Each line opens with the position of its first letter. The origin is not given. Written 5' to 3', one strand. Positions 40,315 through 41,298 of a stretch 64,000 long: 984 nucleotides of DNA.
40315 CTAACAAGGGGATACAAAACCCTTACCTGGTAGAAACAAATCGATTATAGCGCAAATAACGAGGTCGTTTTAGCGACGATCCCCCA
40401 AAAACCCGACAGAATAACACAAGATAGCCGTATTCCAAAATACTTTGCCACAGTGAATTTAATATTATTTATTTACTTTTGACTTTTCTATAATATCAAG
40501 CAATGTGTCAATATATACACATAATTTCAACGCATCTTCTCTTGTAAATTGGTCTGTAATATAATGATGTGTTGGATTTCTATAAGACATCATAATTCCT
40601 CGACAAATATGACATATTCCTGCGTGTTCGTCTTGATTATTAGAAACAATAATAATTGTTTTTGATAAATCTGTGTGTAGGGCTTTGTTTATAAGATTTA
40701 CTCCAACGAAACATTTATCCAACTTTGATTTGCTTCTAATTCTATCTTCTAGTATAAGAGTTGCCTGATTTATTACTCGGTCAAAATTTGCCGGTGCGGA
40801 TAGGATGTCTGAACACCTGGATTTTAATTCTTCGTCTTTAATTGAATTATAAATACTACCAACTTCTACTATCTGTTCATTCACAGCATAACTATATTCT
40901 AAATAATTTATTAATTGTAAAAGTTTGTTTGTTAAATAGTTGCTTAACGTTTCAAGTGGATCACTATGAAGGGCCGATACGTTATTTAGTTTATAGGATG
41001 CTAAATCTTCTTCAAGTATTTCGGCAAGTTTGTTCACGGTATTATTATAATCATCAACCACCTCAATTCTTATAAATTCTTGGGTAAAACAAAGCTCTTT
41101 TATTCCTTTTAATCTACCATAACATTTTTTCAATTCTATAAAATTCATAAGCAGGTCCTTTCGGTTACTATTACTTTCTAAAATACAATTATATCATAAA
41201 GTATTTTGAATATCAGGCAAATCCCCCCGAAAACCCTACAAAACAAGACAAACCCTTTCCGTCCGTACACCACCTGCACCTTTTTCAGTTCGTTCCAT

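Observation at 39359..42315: HEPN (Ymh-type) predicted RNase sandwiched between two multi-pass membrane proteins: candidate abortive-infection module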

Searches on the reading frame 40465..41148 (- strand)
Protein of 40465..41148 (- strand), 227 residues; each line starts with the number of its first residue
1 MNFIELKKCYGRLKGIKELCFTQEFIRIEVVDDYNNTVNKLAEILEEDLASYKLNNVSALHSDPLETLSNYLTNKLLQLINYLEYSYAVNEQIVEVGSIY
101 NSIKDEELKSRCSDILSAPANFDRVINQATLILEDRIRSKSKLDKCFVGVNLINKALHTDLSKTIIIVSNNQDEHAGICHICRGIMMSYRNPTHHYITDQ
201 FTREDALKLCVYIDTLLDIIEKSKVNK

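Call 3: search_protein_families(library=pfam, proteins=[window:40465-41148:-], max_evalue=0.1)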
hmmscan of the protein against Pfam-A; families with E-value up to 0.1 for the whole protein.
window:40465-41148:- (227 aa): 1 family
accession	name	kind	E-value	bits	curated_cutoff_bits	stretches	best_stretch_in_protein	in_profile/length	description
PF09509.15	Hypoth_Ymh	-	3e-15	56.6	25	1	106-218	5-117/119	Protein of unknown function (Hypoth_ymh)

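Call 4: search_protein_families(library=ncbifam, proteins=[window:40465-41148:-], max_evalue=0.1)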
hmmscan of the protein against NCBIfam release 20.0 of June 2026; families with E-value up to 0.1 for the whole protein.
window:40465-41148:- (227 aa): 2 families
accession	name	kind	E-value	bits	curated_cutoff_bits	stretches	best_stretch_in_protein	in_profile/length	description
TIGR02391.1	hypoth_ymh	hypoth_equivalog_domain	1.7e-06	28.2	39.45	1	107-221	4-121/125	TIGR02391 family protein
NF004759.0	PRK06090.1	equivalog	0.035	13.5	457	1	157-198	41-80/319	DNA polymerase III subunit delta'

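Call 5: search_protein_families(library=padloc, proteins=[window:40465-41148:-], max_evalue=0.1)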
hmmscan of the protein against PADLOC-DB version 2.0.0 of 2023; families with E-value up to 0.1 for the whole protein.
window:40465-41148:- (227 aa): 1 family
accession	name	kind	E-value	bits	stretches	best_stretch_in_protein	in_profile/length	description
PDLC02412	Aga_HEPN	-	0.0001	19.4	1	124-224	273-380/382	Class II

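Call 10: find_homologous_proteins(query=window:40465-41148:-)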
Query window:40465-41148:- (227 aa): 311 proteins with E <= 0.001 among 627 candidates; the best 120 are listed.
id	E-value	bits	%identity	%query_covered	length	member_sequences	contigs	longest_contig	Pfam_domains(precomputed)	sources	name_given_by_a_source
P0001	3.9e-143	492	100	100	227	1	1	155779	PF09509.16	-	-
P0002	1.2e-87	311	60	99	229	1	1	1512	PF09509.16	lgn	-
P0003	1.4e-85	304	61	99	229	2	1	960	PF09509.16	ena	-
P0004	3.6e-85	303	59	100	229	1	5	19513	PF09509.16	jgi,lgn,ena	-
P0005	4.0e-85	303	59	100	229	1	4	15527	PF09509.16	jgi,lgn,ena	-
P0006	9.3e-85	302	60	99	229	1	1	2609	PF09509.16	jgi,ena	-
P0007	9.8e-85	302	60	99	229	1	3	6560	PF09509.16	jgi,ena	-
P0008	3.5e-84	300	59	99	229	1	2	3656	PF09509.16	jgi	jgi:uncharacterized protein (TIGR02391 family)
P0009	1.1e-83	298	58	100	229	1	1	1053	PF09509.16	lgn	-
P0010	1.4e-83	298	59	99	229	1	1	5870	PF09509.16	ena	-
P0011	3.0e-83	297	60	100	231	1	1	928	PF09509.16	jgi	-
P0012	7.4e-83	296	58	99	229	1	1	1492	PF09509.16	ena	-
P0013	8.6e-83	295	58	100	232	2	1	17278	PF09509.16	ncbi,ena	-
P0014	1.2e-82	295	58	99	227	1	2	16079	PF09509.16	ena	-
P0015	1.7e-82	294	59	99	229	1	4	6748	PF09509.16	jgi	-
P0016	1.8e-82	294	58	99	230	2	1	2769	PF09509.16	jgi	-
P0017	3.0e-82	294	58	99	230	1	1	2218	PF09509.16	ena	-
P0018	3.4e-82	293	57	99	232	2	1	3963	PF09509.16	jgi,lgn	jgi:uncharacterized protein (TIGR02391 family)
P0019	3.8e-82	293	58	100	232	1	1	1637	PF09509.16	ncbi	-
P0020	1.0e-81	292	58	99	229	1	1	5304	PF09509.16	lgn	-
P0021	1.2e-81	292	58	99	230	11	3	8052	PF09509.16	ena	-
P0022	1.3e-81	291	58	99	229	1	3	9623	PF09509.16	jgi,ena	-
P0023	1.4e-81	291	59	98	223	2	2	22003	PF09509.16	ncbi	-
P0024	1.6e-81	291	58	99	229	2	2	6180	PF09509.16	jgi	jgi:uncharacterized protein (TIGR02391 family)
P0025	2.6e-81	290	56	99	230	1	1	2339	PF09509.16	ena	-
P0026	3.3e-81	290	56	99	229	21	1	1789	PF09509.16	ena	-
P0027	3.8e-81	290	58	99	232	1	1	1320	PF09509.16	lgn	-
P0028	6.8e-81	289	57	99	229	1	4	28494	PF09509.16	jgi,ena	-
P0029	8.7e-81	289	58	99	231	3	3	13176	PF09509.16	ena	-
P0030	9.3e-81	289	58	97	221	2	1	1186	PF09509.16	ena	-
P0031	1.4e-80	288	57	99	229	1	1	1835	PF09509.16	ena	-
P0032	1.7e-80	288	56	99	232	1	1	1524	PF09509.16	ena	-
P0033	1.7e-80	288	58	99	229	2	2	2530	PF09509.16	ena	-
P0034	1.9e-80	288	57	99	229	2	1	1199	PF09509.16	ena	-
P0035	2.2e-80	287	56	99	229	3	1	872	PF09509.16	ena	-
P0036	2.2e-80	287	55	100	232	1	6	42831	PF09509.16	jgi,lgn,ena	-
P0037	2.4e-80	287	58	95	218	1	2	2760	PF09509.16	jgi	-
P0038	2.6e-80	287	58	99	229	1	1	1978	PF09509.16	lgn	-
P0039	2.7e-80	287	57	100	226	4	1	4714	PF09509.16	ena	-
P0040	4.2e-80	287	58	100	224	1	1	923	PF09509.16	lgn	-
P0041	4.9e-80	286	57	98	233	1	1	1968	PF09509.16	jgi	jgi:hypothetical protein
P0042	6.5e-80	286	61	95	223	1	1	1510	PF09509.16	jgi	jgi:hypothetical protein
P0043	1.2e-79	285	56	99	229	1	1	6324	PF09509.16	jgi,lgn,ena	-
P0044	1.4e-79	285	58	99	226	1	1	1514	PF09509.16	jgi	jgi:hypothetical protein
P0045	1.7e-79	285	57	100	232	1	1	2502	PF09509.16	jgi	jgi:uncharacterized protein (TIGR02391 family)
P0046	1.9e-79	284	55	100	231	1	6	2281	PF09509.16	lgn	-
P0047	2.4e-79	284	57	100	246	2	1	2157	PF09509.16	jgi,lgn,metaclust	metaclust:\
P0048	2.5e-79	284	56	100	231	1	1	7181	PF09509.16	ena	-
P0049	2.6e-79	284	57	99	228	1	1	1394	PF09509.16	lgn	-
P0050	4.6e-79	283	58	99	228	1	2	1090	PF09509.16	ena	-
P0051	4.7e-79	283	55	99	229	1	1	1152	PF09509.16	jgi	-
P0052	6.4e-79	283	58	99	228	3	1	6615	PF09509.16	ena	-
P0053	7.8e-79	282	56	99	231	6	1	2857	PF09509.16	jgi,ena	-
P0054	1.3e-78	282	58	100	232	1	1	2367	PF09509.16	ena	-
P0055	1.5e-78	281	56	100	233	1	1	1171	PF09509.16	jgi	jgi:uncharacterized protein (TIGR02391 family)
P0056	1.5e-78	281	55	100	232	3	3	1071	PF09509.16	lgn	-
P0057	1.6e-78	281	57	98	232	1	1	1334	PF09509.16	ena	-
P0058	2.3e-78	281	55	100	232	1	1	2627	PF09509.16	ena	-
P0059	2.5e-78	281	56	99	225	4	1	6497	PF09509.16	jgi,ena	-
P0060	6.7e-78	279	55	99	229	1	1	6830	PF09509.16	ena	-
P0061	8.9e-78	279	58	100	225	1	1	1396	PF09509.16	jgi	jgi:hypothetical protein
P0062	1.2e-77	279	54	99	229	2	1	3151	PF09509.16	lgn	-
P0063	1.5e-77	278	57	98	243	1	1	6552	PF09509.16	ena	-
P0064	1.6e-77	278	55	99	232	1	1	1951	PF09509.16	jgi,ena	jgi:hypothetical protein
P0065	2.5e-77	277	54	99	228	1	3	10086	PF09509.16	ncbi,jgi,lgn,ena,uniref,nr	ncbi:hypothetical protein AMJ44_09630 [candidate division WOR-1 bacterium DG_54_3]|uniref:Conserved 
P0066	2.7e-77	277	55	99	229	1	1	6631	PF09509.16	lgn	-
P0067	2.8e-77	277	55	99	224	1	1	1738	PF09509.16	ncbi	-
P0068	3.2e-77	277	54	99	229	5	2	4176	PF09509.16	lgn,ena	-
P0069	3.8e-77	277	53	99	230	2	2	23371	PF09509.16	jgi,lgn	jgi:hypothetical protein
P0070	2.3e-76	274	54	98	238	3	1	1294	PF09509.16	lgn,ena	-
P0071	3.0e-76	274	57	96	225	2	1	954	PF09509.16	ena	-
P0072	1.5e-74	268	54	100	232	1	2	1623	PF09509.16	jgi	-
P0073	2.6e-74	268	55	99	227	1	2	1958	PF09509.16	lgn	-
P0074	5.0e-74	267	54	99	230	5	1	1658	PF09509.16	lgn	-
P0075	1.2e-73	265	57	99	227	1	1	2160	PF09509.16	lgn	-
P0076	1.4e-73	265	53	99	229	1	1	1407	PF09509.16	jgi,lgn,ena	-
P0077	1.5e-73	265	60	85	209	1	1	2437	PF09509.16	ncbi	ncbi:MAG: TIGR02391 family protein, partial [Promethearchaeota archaeon]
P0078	1.8e-73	265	54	100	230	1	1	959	PF09509.16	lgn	-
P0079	2.4e-73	264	55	99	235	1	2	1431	PF09509.16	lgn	-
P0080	4.6e-73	264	54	100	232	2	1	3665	PF09509.16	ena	-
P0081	5.9e-73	263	54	100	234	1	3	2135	PF09509.16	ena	-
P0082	7.7e-73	263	55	99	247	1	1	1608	PF09509.16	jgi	jgi:hypothetical protein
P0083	9.5e-73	262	53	99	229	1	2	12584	PF09509.16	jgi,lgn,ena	-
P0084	1.6e-72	262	57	97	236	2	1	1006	PF09509.16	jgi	-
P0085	3.9e-72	260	54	99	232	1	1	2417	PF09509.16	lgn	-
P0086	5.8e-72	260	55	98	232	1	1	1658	PF09509.16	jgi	jgi:hypothetical protein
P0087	6.1e-72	260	54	99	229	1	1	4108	PF09509.16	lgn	-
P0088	1.0e-71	259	54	98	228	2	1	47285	PF09509.16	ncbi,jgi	jgi:hypothetical protein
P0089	1.1e-71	259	55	100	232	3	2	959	PF09509.16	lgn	-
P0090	1.5e-71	259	56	100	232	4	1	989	PF09509.16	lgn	-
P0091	3.2e-71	258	53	100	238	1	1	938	PF09509.16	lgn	-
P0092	8.0e-71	256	53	96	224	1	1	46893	PF09509.16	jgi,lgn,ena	-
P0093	8.8e-71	256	53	99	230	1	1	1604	PF09509.16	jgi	jgi:uncharacterized protein (TIGR02391 family)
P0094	1.4e-70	255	54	97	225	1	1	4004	PF09509.16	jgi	jgi:hypothetical protein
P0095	2.1e-70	255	53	97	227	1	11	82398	PF09509.16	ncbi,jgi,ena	-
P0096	4.9e-70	254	54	99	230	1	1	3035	PF09509.16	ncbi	-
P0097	5.7e-70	253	53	98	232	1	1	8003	PF09509.16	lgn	-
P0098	5.7e-70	253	54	100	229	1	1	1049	PF09509.16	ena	-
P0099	8.3e-70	253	53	100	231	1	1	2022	PF09509.16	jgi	-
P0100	1.0e-69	253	54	99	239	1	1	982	PF09509.16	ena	-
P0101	2.4e-69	251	52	100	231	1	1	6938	PF09509.16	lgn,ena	-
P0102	2.8e-69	251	52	98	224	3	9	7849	PF09509.16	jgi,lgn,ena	-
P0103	3.1e-69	251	50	99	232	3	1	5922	PF09509.16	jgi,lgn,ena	-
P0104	4.2e-69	251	53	99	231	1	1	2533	PF09509.16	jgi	-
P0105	5.3e-69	250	52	97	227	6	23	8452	PF09509.16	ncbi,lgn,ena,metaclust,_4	metaclust:\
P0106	7.3e-69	250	51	99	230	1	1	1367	PF09509.16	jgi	jgi:hypothetical protein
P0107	7.7e-69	250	53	100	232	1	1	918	PF09509.16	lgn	-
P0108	2.2e-68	248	53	98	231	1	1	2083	PF09509.16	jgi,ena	-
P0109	3.5e-68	248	51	99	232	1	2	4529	PF09509.16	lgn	-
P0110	1.8e-67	245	52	97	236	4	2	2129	PF09509.16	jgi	-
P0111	2.8e-67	245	52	96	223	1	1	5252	PF09509.16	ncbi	-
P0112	5.5e-66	240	52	100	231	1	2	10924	PF09509.16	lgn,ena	-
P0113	8.4e-66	240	53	100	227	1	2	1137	PF09509.16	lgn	-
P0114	1.5e-65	239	51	100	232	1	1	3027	PF09509.16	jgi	-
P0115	3.2e-65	238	52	97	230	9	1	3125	PF09509.16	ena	-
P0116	4.5e-65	237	52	93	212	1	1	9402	PF09509.16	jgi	jgi:hypothetical protein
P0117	1.2e-64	236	50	99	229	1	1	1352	PF09509.16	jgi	jgi:hypothetical protein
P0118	1.3e-64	236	49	100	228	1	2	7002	PF09509.16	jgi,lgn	-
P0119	4.3e-64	234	51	97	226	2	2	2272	PF09509.16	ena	-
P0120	1.0e-63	233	66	69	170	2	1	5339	PF09509.16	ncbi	-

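Call 12: find_encoding_contigs(protein=P0036, flank=5000, max_places=3)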
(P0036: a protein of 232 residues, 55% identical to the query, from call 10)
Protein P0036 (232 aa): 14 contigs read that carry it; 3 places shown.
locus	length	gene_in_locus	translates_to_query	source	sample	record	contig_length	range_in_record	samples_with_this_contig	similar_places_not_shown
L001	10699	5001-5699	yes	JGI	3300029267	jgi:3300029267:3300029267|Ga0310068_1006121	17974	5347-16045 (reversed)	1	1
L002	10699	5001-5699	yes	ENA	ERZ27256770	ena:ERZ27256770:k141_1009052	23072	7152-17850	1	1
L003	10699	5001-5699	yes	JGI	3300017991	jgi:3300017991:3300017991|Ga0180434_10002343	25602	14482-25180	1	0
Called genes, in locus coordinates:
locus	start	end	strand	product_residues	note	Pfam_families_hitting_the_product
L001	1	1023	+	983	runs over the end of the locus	?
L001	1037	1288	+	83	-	-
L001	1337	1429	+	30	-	-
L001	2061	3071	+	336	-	PF02899:Phage_int_SAM_1, PF13495:Phage_int_SAM_4 (faint), PF00589:Phage_integrase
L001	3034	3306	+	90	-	PF08765:Mor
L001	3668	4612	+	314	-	PF10543:ORF6N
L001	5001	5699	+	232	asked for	PF09509:Hypoth_Ymh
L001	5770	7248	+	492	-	PF01555:N6_N4_Mtase, PF04471:Mrr_cat, PF22722:NA-iREase1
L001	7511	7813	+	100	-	-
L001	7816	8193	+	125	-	-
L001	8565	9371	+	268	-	-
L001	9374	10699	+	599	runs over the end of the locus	-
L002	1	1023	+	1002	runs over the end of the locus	PF01807:Zn_ribbon_DnaG, PF13155:Toprim_2 (weak)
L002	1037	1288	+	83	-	-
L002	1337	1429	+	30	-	-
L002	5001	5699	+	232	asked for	PF09509:Hypoth_Ymh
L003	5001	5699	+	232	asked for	PF09509:Hypoth_Ymh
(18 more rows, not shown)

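Call 13: find_encoding_contigs(protein=P0095, flank=5000, max_places=3)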
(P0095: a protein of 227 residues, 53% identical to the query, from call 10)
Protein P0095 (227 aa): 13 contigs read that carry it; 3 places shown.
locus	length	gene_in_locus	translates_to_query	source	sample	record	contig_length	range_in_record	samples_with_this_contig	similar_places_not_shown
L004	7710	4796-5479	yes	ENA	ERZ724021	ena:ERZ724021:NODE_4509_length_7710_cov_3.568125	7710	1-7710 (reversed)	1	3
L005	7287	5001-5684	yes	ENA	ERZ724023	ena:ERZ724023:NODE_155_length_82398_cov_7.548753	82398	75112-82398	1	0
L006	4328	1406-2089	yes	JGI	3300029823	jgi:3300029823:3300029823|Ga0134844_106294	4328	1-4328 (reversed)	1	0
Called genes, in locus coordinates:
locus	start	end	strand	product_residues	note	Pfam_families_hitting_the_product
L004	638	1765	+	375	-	PF01381:HTH_3, PF12844:HTH_19, PF13560:HTH_31, PF06114:Peptidase_M78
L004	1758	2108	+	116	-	PF02452:PemK_toxin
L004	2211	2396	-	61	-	PF14020:DUF4236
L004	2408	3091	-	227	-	-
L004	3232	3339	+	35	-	-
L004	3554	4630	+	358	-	PF02899:Phage_int_SAM_1 (weak), PF13495:Phage_int_SAM_4, PF00589:Phage_integrase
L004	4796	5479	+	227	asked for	PF09509:Hypoth_Ymh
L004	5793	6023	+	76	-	-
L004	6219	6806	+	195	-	-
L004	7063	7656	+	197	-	-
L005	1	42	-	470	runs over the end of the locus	PF00270:DEAD, PF04851:ResIII, PF00271:Helicase_C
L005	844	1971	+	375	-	PF01381:HTH_3, PF12844:HTH_19, PF13560:HTH_31, PF06114:Peptidase_M78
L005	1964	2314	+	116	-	PF02452:PemK_toxin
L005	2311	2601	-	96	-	PF14020:DUF4236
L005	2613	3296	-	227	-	-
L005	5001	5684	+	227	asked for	PF09509:Hypoth_Ymh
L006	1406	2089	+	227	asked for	PF09509:Hypoth_Ymh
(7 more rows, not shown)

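Call 14: find_encoding_contigs(protein=P0088, flank=5000, max_places=2)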
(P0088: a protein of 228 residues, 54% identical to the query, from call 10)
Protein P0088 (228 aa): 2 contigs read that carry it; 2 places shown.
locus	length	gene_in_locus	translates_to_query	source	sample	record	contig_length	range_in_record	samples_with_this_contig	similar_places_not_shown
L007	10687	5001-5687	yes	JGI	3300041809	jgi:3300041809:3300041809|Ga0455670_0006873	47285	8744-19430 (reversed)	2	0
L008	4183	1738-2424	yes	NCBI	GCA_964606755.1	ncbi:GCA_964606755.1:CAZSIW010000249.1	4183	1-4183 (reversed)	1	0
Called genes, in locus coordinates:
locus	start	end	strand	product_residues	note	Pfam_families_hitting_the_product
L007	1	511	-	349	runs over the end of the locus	-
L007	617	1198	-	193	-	-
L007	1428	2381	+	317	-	-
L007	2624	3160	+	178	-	PF01613:Flavin_Reduct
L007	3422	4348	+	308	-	PF12729:4HB_MCP_1 (weak)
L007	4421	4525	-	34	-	-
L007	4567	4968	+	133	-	PF02627:CMD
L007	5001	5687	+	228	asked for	PF09509:Hypoth_Ymh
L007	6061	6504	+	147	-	PF01797:Y1_Tnp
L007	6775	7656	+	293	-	PF00318:Ribosomal_S2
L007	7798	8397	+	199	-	PF00889:EF_TS, PF25025:EF-Ts_N (weak)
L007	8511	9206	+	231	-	PF00696:AA_kinase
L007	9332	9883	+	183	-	PF01765:RRF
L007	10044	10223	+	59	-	PF13237:Fer4_10 (weak), PF25160:LdpA_Fe-S-bd (faint), PF12838:Fer4_7, PF14697:Fer4_21, PF13187:Fer4_9 (weak), PF12797:Fer4_2 (weak), PF00037:Fer4 (weak), PF12837:Fer4_6 (weak)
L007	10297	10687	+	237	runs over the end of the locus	PF01255:Prenyltransf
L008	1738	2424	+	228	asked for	PF09509:Hypoth_Ymh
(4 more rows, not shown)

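Call 15: find_encoding_contigs(protein=P0004, flank=5000, max_places=3)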
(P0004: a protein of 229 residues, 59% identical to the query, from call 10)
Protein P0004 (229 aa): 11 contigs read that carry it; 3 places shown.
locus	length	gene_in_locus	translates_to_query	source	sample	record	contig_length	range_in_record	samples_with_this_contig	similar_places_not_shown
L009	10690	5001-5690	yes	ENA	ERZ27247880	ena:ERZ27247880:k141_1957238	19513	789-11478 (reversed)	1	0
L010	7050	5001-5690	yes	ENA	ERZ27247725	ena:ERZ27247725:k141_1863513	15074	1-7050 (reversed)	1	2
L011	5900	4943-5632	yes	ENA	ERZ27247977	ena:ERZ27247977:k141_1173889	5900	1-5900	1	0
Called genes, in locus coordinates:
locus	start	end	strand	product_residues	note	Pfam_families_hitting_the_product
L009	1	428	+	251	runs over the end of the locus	PF28083:QatB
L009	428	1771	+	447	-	PF06508:QueC (faint)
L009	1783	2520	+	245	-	PF01026:TatD_DNase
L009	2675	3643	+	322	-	PF08808:RES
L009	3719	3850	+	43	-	-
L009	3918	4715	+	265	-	PF00089:Trypsin (weak), PF13365:Trypsin_2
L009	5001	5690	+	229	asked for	PF09509:Hypoth_Ymh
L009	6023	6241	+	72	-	PF15919:HicB_lk_antitox (weak)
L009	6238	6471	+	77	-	PF07927:HicA_toxin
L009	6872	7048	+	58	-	-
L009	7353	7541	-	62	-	PF12844:HTH_19, PF13560:HTH_31, PF01381:HTH_3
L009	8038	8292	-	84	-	PF07927:HicA_toxin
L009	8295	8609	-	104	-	-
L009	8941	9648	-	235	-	-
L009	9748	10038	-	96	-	PF22266:DUF6953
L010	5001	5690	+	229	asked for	PF09509:Hypoth_Ymh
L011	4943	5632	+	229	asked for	PF09509:Hypoth_Ymh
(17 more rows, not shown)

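Call 16: find_encoding_contigs(protein=P0028, flank=5000, max_places=2)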
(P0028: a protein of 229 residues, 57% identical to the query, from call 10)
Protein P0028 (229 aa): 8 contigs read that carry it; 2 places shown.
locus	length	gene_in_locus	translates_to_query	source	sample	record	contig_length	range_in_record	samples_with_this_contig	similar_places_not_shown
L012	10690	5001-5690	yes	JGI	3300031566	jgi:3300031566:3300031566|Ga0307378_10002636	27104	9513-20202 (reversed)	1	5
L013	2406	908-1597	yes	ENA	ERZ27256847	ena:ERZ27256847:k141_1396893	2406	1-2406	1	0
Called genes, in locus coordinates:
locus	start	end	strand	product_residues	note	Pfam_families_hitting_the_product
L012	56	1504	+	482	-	PF00145:DNA_methylase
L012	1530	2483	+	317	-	PF14511:RE_EcoO109I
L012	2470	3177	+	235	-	PF00730:HhH-GPD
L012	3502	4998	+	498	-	PF13576:Pentapeptide_3, PF07885:Ion_trans_2 (faint)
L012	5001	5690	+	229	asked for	PF09509:Hypoth_Ymh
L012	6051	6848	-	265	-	-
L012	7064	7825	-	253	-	-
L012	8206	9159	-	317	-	-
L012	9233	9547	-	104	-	-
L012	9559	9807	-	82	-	-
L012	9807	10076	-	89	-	-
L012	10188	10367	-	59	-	-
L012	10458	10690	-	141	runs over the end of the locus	-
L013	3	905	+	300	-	?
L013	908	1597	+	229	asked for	PF09509:Hypoth_Ymh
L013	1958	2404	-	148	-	?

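Call 17: find_encoding_contigs(protein=P0023, flank=5000, max_places=2)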
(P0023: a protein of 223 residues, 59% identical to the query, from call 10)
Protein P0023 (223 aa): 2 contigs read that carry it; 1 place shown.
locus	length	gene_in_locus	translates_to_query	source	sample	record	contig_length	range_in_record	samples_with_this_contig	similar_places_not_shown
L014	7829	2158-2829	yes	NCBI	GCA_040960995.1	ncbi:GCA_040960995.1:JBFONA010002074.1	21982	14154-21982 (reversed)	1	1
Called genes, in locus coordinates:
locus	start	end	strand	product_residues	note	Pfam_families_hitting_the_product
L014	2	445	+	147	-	?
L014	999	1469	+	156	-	-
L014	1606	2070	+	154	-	-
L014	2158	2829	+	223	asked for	PF09509:Hypoth_Ymh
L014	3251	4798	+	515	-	PF00149:Metallophos, PF09587:PGA_cap, PF02872:5_nucleotid_C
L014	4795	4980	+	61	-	-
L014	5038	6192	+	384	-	PF01546:Peptidase_M20, PF07687:M20_dimer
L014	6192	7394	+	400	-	PF07690:MFS_1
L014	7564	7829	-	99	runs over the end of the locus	PF00216:Bac_DNA_binding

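Call 18: find_encoding_contigs(protein=P0092, flank=5000, max_places=2)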
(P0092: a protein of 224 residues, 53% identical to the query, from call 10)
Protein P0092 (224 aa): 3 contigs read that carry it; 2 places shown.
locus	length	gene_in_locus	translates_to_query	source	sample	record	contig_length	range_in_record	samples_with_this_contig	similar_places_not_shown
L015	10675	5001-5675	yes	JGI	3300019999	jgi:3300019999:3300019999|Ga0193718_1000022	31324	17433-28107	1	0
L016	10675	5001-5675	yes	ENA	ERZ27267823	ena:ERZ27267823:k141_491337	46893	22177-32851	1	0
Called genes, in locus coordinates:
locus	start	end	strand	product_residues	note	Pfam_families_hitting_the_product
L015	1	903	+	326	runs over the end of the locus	PF08334:T2SSG (faint)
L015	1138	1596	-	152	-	-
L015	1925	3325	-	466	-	PF01476:LysM (weak)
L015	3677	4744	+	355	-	PF00586:AIRS, PF02769:AIRS_C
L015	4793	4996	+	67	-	-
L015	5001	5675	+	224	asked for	PF09509:Hypoth_Ymh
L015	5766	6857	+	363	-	PF04055:Radical_SAM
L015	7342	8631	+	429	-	PF02844:GARS_N, PF01071:GARS_A, PF02655:ATP-grasp_3 (faint), PF02843:GARS_C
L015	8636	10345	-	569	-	PF04542:Sigma70_r2, PF04545:Sigma70_r4, PF08281:Sigma70_r4_2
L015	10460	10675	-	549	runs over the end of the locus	PF04542:Sigma70_r2, PF04545:Sigma70_r4, PF08281:Sigma70_r4_2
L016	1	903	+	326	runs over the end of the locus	PF08334:T2SSG (faint)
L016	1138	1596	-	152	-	-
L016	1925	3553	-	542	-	PF01476:LysM (weak)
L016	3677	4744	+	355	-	PF00586:AIRS, PF02769:AIRS_C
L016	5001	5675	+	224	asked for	PF09509:Hypoth_Ymh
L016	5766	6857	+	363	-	PF04055:Radical_SAM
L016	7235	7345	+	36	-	-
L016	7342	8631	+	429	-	PF02844:GARS_N, PF01071:GARS_A, PF02655:ATP-grasp_3 (faint), PF02843:GARS_C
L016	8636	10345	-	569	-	PF04542:Sigma70_r2, PF04545:Sigma70_r4, PF08281:Sigma70_r4_2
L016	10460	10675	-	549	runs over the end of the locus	PF04542:Sigma70_r2, PF04545:Sigma70_r4, PF08281:Sigma70_r4_2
